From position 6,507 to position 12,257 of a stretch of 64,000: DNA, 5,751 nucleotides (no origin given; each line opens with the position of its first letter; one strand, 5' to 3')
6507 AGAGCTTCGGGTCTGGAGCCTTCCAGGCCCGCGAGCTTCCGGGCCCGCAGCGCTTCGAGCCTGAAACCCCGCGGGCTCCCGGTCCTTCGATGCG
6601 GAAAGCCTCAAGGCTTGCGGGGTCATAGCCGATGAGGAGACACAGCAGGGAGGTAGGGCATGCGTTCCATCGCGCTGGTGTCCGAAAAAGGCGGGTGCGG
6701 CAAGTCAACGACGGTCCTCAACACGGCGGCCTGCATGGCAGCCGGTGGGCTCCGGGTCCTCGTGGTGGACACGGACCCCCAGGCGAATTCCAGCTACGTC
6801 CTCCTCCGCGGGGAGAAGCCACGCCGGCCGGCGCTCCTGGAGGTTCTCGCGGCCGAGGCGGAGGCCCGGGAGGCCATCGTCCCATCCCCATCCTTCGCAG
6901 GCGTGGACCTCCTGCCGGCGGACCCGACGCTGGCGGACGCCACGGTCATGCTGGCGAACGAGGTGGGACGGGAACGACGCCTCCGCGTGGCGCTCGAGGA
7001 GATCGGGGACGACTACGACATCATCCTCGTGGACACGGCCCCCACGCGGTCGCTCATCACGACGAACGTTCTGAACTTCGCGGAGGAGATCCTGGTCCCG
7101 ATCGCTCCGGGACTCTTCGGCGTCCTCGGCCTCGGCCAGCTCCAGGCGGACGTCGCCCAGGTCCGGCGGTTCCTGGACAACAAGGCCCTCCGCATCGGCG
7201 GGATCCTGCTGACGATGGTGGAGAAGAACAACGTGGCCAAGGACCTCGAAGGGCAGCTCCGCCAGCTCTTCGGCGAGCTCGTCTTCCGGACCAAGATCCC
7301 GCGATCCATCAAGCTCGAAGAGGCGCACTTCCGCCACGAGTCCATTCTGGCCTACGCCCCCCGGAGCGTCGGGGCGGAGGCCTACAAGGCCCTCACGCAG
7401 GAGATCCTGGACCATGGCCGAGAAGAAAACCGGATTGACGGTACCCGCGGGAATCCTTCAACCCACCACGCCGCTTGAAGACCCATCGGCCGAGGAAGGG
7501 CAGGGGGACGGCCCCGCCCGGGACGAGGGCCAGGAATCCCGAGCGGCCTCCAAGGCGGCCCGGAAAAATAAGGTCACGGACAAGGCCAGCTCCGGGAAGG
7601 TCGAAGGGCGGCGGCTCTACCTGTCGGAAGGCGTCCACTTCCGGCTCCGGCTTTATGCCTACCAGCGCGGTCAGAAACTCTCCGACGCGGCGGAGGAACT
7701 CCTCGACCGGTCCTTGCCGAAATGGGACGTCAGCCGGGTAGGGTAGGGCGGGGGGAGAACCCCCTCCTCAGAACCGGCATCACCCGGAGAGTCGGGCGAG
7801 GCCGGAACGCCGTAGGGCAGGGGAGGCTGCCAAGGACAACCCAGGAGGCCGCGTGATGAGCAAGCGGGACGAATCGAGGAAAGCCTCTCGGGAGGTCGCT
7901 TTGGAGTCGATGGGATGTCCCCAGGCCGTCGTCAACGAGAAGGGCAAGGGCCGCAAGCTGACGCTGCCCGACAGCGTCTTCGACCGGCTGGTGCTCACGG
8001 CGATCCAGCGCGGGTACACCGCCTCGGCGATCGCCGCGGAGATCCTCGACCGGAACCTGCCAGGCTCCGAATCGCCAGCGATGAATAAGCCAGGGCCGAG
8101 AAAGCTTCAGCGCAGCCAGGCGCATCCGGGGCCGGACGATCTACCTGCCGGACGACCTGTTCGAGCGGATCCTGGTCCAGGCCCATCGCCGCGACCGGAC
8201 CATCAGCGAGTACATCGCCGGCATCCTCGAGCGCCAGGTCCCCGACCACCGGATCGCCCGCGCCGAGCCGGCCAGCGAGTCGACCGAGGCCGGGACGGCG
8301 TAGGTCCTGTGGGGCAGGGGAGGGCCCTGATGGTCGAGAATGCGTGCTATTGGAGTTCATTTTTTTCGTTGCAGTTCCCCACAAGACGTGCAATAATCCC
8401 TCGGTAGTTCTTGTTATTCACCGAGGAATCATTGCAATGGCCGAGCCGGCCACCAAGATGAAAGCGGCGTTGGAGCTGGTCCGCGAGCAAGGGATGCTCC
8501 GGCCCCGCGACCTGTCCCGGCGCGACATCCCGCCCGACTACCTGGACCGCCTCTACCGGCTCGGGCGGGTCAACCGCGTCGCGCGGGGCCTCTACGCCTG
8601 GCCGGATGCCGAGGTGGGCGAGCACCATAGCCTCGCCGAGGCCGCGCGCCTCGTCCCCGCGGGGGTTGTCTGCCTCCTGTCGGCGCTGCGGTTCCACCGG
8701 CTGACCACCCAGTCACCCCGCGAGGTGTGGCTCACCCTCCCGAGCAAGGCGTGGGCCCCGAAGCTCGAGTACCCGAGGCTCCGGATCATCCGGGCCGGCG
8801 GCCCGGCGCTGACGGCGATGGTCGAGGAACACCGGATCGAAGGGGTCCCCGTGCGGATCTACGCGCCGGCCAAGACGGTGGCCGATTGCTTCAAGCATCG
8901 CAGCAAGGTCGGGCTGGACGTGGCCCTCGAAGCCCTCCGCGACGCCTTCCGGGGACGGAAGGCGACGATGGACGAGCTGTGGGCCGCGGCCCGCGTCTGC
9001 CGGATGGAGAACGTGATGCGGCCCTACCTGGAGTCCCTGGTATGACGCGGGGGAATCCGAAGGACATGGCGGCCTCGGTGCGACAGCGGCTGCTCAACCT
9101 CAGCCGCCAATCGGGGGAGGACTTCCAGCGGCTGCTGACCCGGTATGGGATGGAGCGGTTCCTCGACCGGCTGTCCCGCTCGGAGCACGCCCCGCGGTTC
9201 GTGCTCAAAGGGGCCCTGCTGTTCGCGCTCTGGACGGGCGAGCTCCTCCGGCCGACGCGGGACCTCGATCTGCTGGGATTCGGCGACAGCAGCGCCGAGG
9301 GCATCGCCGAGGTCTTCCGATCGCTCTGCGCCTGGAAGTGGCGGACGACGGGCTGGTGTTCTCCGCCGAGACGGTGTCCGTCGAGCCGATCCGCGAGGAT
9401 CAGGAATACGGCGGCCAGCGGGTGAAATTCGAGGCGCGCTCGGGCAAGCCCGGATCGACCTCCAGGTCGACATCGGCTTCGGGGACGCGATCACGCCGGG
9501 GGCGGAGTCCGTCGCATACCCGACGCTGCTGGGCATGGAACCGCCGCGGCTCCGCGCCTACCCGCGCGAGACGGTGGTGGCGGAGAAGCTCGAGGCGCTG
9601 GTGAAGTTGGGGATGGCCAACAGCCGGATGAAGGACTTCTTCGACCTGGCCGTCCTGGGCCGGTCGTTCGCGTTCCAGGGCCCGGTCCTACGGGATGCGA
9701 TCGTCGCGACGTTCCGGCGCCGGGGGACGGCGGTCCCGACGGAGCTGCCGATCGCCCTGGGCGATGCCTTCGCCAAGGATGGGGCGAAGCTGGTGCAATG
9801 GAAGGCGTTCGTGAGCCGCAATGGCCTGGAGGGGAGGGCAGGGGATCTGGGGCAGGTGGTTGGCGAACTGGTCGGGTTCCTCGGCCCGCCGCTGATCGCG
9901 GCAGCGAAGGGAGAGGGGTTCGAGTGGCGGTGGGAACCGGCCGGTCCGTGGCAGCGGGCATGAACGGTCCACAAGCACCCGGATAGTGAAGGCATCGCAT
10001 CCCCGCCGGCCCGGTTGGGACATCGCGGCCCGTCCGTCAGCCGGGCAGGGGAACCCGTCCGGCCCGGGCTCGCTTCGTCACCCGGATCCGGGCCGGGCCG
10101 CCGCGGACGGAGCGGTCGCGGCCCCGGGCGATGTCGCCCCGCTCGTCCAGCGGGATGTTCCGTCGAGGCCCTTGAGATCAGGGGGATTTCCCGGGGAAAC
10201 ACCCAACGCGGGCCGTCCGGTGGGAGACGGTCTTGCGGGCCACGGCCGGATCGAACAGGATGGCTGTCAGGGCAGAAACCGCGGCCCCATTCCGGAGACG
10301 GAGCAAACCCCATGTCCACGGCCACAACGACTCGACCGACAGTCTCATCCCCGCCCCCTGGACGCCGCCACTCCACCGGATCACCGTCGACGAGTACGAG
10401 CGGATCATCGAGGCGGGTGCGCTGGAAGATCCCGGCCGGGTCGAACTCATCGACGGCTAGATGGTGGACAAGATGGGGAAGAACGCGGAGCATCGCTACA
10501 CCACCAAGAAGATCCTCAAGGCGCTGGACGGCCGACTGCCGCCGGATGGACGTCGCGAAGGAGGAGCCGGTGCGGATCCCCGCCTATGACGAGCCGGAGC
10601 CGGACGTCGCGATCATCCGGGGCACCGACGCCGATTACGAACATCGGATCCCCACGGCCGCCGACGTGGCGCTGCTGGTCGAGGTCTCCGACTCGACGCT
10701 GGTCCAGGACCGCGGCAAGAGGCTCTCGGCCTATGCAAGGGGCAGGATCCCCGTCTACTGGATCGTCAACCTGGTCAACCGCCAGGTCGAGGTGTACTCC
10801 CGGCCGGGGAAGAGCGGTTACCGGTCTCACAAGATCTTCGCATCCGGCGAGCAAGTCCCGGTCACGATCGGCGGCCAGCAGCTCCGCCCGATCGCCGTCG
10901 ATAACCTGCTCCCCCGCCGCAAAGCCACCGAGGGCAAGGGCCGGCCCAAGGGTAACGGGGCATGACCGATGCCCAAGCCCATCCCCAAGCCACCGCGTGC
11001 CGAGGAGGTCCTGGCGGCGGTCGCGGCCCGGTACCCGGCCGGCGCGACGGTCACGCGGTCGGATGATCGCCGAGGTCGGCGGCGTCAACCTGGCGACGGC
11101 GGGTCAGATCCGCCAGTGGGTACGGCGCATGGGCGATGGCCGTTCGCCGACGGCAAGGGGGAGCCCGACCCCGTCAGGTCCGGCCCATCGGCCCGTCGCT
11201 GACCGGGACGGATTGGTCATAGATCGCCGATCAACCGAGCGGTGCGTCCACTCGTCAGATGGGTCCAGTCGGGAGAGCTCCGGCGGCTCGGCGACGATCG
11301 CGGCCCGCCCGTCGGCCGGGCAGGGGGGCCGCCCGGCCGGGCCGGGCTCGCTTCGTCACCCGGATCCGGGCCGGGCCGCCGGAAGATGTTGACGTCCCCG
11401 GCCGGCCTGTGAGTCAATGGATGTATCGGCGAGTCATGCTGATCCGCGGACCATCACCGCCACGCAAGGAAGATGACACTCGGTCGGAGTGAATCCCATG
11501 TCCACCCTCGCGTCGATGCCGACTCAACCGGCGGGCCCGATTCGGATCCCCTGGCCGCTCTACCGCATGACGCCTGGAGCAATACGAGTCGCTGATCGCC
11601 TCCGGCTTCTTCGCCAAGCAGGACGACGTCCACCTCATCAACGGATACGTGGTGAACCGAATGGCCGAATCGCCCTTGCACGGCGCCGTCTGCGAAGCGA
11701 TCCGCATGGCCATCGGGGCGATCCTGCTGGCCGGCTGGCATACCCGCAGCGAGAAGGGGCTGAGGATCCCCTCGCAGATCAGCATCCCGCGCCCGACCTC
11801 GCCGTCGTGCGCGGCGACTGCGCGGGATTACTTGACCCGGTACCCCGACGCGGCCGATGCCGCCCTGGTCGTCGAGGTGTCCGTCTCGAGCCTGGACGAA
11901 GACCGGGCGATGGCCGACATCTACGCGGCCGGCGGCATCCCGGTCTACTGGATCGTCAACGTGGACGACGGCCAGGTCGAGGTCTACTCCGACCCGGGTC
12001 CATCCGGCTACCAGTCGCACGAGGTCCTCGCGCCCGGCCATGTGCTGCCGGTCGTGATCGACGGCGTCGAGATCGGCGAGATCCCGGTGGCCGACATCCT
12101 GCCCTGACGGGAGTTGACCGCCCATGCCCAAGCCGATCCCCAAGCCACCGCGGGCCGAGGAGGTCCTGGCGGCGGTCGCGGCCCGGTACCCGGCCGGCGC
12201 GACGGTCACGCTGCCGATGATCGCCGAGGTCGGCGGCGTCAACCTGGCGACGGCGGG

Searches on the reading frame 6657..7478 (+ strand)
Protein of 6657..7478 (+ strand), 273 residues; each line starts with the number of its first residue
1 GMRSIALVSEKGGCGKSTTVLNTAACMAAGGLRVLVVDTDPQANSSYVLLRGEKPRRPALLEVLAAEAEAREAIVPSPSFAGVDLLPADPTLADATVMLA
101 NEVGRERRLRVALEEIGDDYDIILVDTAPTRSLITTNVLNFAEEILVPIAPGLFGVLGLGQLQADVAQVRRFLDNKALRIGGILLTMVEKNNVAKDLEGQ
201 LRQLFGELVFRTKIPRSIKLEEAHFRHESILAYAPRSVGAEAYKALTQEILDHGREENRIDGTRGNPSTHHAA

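Call 23: search_protein_families(library=pfam, proteins=[window:6657-7478:+], max_evalue=0.01)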
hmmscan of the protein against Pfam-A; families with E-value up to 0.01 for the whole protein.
window:6657-7478:+ (273 aa): 10 families
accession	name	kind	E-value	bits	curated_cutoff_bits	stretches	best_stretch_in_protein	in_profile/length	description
PF13614.12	AAA_31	-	2.7e-39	135.4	27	1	2-174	1-172/177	AAA domain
PF01656.29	CbiA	-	1e-20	74.4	25.4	1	5-229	1-124/125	CobQ/CobB/MinD/ParA nucleotide binding domain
PF00142.24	Fer4_NifH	-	1.1e-14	55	25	1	9-72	6-66/271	4Fe-4S iron sulfur cluster binding proteins, NifH/frxC family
PF09140.17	MipZ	-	5e-10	39.6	20.7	1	5-171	3-151/262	ATPase MipZ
PF02374.21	ArsA_ATPase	-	4.8e-08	33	24.3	1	5-45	3-43/305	Anion-transporting ATPase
PF10609.15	ParA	-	9.1e-07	29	27.1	1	4-92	5-82/246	NUBPL iron-transfer P-loop NTPase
PF13481.12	AAA_25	-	0.00017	21.7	27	1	6-80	36-112/195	AAA domain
PF06564.18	CBP_BcsQ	-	0.00019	21.4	21.3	1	2-246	1-229/234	Cellulose biosynthesis protein BcsQ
PF07015.17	VirC1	-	0.0036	17.1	24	0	2-41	1-40/231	VirC1 protein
PF25199.1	nSTAND_NTPase5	-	0.0045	17.3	34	0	2-46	40-85/145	Novel STAND NTPase 5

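Call 27: find_encoding_contigs(protein=window:6660-7478:+, flank=10000, max_places=10)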
Protein window:6660-7478:+ (272 aa): no gene with exactly this product is on record in the collection.

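Call 64: search_dna_similar(query=window:6660-7478:+, collection=plasmids, mode=protein, max_evalue=1e-20, max_rows=12)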
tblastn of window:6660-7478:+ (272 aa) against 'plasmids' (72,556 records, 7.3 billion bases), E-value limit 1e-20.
Records with a match: 419; places in all: 422; records where one place covers at least 80% of the query: 418.
Best place of each record, by identity: 60-80% 2; <60% 417.
By first word of the organism name: Enterococcus 199; Clostridium 70; Bacteroides 22; Parabacteroides 10; Lawsonia 6; Methanosarcina 5; Subdoligranulum 5; Sinorhizobium 4; Fulvitalea 4; Runella 4; and 60 more.
By predicted mobility (MOB-suite, as given by PLSDB): non-mobilizable 265; mobilizable 90; conjugative 64.
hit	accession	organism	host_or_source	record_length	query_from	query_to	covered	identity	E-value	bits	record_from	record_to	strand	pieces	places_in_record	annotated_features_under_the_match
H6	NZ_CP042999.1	Aquisphaera giovannonii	-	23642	1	269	99%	71.4%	4e-98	321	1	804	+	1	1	ParA family protein | hypothetical protein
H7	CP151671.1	Isosphaeraceae bacterium EP7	-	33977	1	258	95%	64.3%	9e-78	263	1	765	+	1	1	ParA family protein | hypothetical protein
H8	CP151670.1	Isosphaeraceae bacterium EP7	-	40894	1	270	99%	48.3%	5e-63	220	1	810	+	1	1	AAA family ATPase | hypothetical protein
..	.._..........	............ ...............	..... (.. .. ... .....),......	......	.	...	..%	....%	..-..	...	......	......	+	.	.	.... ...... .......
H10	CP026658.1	Deltaproteobacteria bacterium Smac51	cockroach,pure culture,hindgut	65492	2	263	96%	36.5%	6e-28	119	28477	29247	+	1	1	chromosome partitioning protein ParA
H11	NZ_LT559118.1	Nonomuraea gerenzanensis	-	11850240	2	249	91%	38.0%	1e-29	124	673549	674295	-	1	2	none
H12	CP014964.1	Geobacter anodireducens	-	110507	1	262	96%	35.7%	1e-31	130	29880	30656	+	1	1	hypothetical protein (x2)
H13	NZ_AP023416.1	Vescimonas fastidiosa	Homo sapiens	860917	2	250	92%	37.6%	1e-29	124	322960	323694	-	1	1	ParA family protein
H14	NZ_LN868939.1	Nocardia farcinica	not known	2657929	2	255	93%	36.8%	4e-30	126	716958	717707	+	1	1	none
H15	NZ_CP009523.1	Methanosarcina sp. Kolksee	-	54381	2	250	92%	37.4%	2e-36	144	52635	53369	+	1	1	ParA family protein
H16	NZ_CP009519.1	Methanosarcina vacuolata Z-761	-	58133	2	250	92%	37.4%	2e-36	144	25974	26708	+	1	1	ParA family protein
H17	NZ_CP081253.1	Phaeobacter inhibens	-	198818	2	250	92%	37.2%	8e-29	122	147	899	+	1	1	AAA family ATPase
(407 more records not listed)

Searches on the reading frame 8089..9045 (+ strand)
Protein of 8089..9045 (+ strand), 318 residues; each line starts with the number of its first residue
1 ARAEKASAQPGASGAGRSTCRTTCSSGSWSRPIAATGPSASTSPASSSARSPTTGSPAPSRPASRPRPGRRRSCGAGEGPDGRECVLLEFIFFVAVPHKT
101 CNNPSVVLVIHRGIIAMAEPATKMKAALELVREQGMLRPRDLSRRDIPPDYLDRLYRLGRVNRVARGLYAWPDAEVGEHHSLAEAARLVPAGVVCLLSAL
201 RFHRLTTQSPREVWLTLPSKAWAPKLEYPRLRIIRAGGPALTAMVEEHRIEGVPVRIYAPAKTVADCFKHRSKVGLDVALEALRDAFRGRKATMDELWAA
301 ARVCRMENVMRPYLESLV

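Call 23: search_protein_families(library=pfam, proteins=[window:8089-9045:+], max_evalue=0.01)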
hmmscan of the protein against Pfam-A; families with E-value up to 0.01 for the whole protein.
window:8089-9045:+ (318 aa): 1 family
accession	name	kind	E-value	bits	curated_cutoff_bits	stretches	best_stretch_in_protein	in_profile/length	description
PF13338.12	AbiEi_4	-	1e-05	26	25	1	128-170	4-47/49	Transcriptional regulator, AbiEi antitoxin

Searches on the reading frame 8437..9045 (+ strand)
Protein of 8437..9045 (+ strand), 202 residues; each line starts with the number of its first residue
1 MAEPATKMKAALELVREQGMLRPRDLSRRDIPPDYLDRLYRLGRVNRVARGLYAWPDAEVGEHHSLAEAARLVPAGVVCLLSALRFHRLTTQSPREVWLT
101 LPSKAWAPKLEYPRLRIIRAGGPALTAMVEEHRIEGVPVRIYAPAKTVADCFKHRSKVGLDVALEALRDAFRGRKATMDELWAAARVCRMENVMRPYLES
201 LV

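Call 57: list_cluster_members(proteins=[window:18591-19076:+, window:18594-19076:+, window:18615-19076:+, window:18409-18588:+, window:18409-18609:+, window:8437-9045:+, window:17477-17731:+, window:12462-13130:-, window:2388-3404:+, window:6660-7478:+])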
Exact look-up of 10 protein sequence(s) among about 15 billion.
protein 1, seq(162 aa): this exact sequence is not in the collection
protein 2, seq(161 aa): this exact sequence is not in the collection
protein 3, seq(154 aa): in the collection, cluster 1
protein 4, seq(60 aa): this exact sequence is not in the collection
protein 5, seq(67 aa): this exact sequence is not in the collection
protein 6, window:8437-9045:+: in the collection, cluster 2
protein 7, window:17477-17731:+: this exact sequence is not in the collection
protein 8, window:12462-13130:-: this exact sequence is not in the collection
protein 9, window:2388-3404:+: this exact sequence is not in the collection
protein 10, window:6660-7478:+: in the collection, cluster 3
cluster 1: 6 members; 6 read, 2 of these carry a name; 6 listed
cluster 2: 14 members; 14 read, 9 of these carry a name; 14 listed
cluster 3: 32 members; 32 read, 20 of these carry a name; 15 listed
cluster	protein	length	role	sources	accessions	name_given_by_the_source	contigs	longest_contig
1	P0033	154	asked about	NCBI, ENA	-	-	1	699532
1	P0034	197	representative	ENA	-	-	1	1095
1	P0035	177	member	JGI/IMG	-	GTP-binding protein LepA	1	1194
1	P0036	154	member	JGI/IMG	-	GTP-binding protein LepA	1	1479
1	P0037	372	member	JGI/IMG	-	-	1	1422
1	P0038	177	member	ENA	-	-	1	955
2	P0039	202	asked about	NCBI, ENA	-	-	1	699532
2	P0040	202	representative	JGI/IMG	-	-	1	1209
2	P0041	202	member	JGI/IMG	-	predicted transcriptional regulator of viral defense system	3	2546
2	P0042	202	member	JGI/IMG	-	predicted transcriptional regulator of viral defense system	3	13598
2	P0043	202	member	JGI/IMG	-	predicted transcriptional regulator of viral defense system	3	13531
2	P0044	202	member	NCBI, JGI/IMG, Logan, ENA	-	predicted transcriptional regulator of viral defense system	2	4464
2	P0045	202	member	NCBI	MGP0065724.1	MAG: type IV toxin-antitoxin system AbiEi family antitoxin domain-containing protein ...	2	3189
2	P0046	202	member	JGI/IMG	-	predicted transcriptional regulator of viral defense system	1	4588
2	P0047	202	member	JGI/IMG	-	predicted transcriptional regulator of viral defense system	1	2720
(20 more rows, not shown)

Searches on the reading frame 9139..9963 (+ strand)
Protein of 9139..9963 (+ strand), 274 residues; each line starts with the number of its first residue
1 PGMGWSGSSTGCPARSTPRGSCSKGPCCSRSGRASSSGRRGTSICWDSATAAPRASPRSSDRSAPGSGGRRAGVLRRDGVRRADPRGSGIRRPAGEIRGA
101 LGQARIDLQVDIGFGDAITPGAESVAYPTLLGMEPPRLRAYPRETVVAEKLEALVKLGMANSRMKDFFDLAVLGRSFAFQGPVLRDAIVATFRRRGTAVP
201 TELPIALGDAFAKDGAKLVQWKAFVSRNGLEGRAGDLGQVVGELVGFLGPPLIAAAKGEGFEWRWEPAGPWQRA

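Call 23: search_protein_families(library=pfam, proteins=[window:9139-9963:+], max_evalue=0.01)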
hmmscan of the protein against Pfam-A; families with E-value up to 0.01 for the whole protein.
window:9139-9963:+ (274 aa): 1 family
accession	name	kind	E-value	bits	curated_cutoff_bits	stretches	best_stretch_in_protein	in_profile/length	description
PF08843.17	AbiEii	-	5.8e-25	89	22.5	1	86-228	82-223/238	Nucleotidyl transferase AbiEii toxin, Type IV TA system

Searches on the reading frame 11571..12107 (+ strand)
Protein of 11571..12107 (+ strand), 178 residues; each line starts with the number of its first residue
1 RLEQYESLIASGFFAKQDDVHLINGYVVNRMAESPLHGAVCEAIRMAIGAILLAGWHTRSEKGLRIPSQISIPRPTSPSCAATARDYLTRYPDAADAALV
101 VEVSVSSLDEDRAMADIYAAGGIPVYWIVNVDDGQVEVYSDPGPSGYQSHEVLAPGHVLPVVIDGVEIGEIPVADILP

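Call 24: search_protein_families(library=pfam, proteins=[window:11571-12107:+], max_evalue=0.01)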
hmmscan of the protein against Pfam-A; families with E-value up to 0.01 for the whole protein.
window:11571-12107:+ (178 aa): 1 family
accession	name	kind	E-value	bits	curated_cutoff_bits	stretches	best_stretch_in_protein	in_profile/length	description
PF05685.18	Uma2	-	1.3e-17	64.3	27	1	3-161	2-160/172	Putative restriction endonuclease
